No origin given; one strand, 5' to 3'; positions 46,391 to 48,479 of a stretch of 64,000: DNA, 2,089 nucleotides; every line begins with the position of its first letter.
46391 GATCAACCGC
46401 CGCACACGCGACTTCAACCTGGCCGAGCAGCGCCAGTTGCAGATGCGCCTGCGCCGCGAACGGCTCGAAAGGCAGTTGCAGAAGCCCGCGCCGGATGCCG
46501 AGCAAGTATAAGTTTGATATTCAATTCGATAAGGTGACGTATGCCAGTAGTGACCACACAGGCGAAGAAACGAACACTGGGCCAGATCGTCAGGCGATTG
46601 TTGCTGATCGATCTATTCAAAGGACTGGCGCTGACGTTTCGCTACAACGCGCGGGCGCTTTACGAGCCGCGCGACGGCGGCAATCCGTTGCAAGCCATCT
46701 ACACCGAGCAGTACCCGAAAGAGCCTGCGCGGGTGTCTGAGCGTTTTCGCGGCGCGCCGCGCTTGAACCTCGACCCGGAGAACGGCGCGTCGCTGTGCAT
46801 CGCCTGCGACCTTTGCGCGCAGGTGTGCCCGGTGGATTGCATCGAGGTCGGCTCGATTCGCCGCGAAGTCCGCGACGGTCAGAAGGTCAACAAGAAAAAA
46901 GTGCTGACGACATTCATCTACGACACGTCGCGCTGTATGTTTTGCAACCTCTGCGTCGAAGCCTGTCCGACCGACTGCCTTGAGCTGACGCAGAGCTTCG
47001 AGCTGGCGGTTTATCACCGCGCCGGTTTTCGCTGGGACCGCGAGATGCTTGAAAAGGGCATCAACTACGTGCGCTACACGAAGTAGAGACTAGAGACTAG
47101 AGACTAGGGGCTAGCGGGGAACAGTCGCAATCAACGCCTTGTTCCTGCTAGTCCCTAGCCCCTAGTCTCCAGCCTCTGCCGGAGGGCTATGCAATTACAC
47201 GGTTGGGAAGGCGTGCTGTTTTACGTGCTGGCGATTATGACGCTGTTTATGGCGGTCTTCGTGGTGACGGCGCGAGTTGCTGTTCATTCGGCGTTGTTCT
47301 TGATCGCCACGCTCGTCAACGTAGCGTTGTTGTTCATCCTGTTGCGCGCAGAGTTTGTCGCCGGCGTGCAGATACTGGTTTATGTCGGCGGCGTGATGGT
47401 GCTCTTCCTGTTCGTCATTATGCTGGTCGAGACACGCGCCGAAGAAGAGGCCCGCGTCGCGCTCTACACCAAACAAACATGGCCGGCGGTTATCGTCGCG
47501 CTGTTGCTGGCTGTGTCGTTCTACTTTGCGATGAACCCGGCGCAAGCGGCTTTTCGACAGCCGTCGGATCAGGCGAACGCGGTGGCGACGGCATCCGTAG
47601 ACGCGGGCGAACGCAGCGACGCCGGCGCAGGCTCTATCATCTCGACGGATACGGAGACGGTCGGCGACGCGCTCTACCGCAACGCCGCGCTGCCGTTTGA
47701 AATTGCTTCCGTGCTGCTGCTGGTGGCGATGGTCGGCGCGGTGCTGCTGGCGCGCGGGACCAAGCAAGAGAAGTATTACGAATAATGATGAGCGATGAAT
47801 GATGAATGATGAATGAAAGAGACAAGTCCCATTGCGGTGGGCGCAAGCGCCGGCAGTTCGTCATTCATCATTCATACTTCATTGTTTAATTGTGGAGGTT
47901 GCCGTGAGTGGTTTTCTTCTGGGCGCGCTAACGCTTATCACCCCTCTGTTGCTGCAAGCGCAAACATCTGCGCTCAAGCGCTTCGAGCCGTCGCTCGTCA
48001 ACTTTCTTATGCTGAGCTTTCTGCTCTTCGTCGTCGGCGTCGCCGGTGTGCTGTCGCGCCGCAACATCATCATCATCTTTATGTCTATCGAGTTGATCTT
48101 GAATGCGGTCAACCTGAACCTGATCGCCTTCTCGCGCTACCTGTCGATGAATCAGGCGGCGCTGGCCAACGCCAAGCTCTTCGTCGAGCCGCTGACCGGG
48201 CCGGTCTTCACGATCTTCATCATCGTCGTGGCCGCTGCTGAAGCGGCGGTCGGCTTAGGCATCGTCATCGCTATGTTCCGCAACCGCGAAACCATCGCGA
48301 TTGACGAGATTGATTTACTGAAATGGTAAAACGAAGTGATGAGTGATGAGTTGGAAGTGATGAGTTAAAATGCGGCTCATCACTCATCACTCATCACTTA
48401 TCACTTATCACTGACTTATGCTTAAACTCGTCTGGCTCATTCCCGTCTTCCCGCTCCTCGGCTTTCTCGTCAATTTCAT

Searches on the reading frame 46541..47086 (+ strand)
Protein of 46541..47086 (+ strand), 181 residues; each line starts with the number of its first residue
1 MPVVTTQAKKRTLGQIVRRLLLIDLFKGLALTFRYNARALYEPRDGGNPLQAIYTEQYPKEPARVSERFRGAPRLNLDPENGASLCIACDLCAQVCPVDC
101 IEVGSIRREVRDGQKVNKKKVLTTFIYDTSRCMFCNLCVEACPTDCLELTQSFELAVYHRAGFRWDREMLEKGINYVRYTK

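Call 59: search_protein_families(library=pfam, proteins=[window:46541-47086:+])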
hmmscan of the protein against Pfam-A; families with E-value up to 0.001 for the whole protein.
window:46541-47086:+ (181 aa): 11 families
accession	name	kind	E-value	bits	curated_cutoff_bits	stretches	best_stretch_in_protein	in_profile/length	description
PF00037.32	Fer4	-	1e-12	47.7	21.1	2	126-148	2-24/24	4Fe-4S binding domain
PF12838.12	Fer4_7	-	1.5e-10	41.8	27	1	86-146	2-52/52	4Fe-4S dicluster domain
PF14697.11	Fer4_21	-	3.2e-10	40.4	35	2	84-103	39-59/59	4Fe-4S dicluster domain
PF13187.11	Fer4_9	-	1.5e-07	31.8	27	1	86-146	2-51/52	4Fe-4S dicluster domain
PF13534.11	Fer4_17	-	1.6e-07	32.2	22.2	1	56-99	16-59/61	4Fe-4S dicluster domain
PF13237.11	Fer4_10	-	2.9e-07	30.8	25.5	1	83-143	6-53/53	4Fe-4S dicluster domain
PF13183.11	Fer4_8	-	3.4e-06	28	27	0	84-145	3-67/68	4Fe-4S dicluster domain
PF13484.11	Fer4_16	-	3.5e-06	28.1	30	1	86-144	2-65/66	4Fe-4S double cluster binding domain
PF12797.12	Fer4_2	-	1.4e-05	25.2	24.5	0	126-144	4-22/22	4Fe-4S binding domain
PF12800.12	Fer4_4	-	0.0001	22.8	24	0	84-98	2-16/17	4Fe-4S binding domain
PF13746.11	Fer4_18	-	0.00019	22.1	27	0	75-99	50-74/114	4Fe-4S dicluster domain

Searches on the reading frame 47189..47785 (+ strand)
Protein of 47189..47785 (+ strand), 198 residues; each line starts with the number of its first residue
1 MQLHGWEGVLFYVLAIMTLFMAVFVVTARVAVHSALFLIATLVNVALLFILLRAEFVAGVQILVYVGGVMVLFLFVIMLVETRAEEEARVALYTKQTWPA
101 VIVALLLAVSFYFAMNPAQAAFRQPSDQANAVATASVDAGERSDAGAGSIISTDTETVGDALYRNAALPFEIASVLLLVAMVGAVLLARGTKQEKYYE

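Call 14: find_encoding_contigs(protein=window:47189-47785:+, flank=3000, max_places=6)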
Protein window:47189-47785:+ (198 aa): no gene with exactly this product is on record in the collection.

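Call 15: find_related_loci(query=window:47189-47782:+, collection=genome_contigs, flank=10000)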
Query window:47189-47782:+ (198 aa) in genome_contigs; peptide patterns used: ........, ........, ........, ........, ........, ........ (x = any residue, [..] = any of these).
244 stretches matched a pattern; 64 encode a relative of the query (tblastn E <= 1e-3); 64 distinct loci.
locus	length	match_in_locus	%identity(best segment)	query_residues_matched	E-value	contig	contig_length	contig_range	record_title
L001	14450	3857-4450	89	1-198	2e-107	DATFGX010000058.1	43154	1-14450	MAG TPA_asm: Blastocatellia bacterium isolate SMAG_U8674 k141_250636, whole genome shotgun sequence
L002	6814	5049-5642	89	1-198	2e-107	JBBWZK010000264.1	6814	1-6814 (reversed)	MAG: Blastocatellia bacterium isolate Holy_42 scaffold_2508508, whole genome shotgun sequence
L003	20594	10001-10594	89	1-198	5e-107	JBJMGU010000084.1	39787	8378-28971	MAG: Blastocatellia bacterium isolate H2_16_all_fractions_metab_conc_16_60_11 k255_3256806, whole genome shotgun sequenc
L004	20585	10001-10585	84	1-198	4e-104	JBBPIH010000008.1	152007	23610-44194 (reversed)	MAG: Acidobacteriota bacterium isolate BPF2-12-14_bin_2 NODE_8_length_152007_cov_28.282181, whole genome shotgun sequenc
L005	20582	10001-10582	85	1-198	4e-104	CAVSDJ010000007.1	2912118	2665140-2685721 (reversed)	MAG: Blastocatellia bacterium isolate MFD01916.bin.3.112 genome assembly, contig: contig_4703, whole genome shotgun sequ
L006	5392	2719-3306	84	1-198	4e-103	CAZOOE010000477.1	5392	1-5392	MAG TPA_asm: uncultured Clostridia bacterium isolate SRP273308_co1_75 genome assembly, contig: NODE_29296_length_5392_co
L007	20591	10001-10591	83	1-198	9e-103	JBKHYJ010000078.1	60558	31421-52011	MAG: Blastocatellia bacterium isolate NC_bin.3.orig k127_9145, whole genome shotgun sequence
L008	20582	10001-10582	84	1-198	1e-102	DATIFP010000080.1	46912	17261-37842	MAG TPA_asm: Blastocatellia bacterium isolate SMAG_U16398 k141_250933, whole genome shotgun sequence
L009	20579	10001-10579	85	1-198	6e-103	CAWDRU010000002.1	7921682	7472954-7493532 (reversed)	MAG: Blastocatellia bacterium isolate MFD04935.bin.1.50 genome assembly, contig: contig_540, whole genome shotgun sequen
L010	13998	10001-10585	84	1-198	2e-102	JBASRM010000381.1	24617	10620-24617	MAG: Blastocatellia bacterium isolate MFD13521_ilm_asm_bin21 k127_242607, whole genome shotgun sequence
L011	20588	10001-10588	85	1-198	1e-102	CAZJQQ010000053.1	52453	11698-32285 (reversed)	MAG TPA_asm: uncultured Clostridia bacterium isolate SRP119689_co1_191 genome assembly, contig: NODE_703_length_52453_co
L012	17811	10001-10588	84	1-198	3e-102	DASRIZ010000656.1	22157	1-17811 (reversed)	MAG TPA_asm: Blastocatellia bacterium isolate SMAG_U10123 k141_3664444, whole genome shotgun sequence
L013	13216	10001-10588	83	1-198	5e-102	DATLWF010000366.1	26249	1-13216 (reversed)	MAG TPA_asm: Blastocatellia bacterium isolate SMAG_U13211 k141_164064, whole genome shotgun sequence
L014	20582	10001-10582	84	1-198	4e-102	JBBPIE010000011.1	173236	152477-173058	MAG: Candidatus Onstottus arcticum isolate BPF1-18-20_bin_3 NODE_15_length_173236_cov_45.708831, whole genome shotgun se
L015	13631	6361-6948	85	1-198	6e-102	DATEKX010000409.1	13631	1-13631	MAG TPA_asm: Blastocatellia bacterium isolate SMAG_U8901 k141_642403, whole genome shotgun sequence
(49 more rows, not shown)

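Call 47: find_related_loci(query=window:47189-47782:+, collection=metagenome_contigs, flank=10000)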
Query window:47189-47782:+ (198 aa) in metagenome_contigs; peptide patterns used: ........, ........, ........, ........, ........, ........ (x = any residue, [..] = any of these).
392 stretches matched a pattern; 86 encode a relative of the query (tblastn E <= 1e-3); the best 80 are kept; 79 distinct loci.
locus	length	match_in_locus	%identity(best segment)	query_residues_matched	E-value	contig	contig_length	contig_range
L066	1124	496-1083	96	1-198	6e-132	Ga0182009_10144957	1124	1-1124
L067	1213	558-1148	84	1-198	2e-117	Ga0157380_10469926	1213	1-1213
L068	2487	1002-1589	87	1-198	1e-112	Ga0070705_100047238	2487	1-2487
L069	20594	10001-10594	89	1-198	7e-108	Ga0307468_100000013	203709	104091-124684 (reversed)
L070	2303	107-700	89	1-198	2e-110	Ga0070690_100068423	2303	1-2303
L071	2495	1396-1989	88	1-198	2e-109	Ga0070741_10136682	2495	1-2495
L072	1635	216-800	83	1-198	2e-111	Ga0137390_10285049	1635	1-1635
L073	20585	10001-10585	84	1-198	1e-103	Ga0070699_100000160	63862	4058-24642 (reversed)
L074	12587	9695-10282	84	1-198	3e-103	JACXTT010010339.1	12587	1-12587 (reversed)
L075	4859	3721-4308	85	1-198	6e-103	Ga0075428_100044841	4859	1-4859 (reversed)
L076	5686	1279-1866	85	1-198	8e-103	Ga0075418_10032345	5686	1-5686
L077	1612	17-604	83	1-198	1e-109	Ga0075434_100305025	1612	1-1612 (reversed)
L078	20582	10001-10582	84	1-198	3e-102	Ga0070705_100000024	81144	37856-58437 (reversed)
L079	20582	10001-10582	84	1-198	2e-102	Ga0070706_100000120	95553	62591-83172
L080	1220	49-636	83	1-198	4e-111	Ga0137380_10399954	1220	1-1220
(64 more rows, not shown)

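Call 59: search_protein_families(library=pfam, proteins=[window:47189-47785:+])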
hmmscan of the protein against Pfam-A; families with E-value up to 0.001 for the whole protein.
window:47189-47785:+ (198 aa): 1 family
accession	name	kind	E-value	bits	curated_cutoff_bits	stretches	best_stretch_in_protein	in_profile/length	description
PF00499.25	Oxidored_q3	-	2.5e-38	131.5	33.2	1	22-187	2-146/146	NADH-ubiquinone/plastoquinone oxidoreductase chain 6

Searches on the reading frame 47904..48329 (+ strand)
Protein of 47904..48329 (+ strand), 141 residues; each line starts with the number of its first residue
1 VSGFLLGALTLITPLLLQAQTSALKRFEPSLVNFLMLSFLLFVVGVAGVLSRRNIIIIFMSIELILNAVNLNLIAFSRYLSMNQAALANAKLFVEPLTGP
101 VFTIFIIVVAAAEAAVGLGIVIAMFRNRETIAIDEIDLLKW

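Call 59: search_protein_families(library=pfam, proteins=[window:47904-48329:+])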
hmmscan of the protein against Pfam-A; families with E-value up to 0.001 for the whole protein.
window:47904-48329:+ (141 aa): 1 family
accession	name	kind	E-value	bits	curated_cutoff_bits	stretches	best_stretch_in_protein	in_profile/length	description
PF00420.29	Oxidored_q2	-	8.6e-27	93.2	26.1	1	34-141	2-95/95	NADH-ubiquinone/plastoquinone oxidoreductase chain 4L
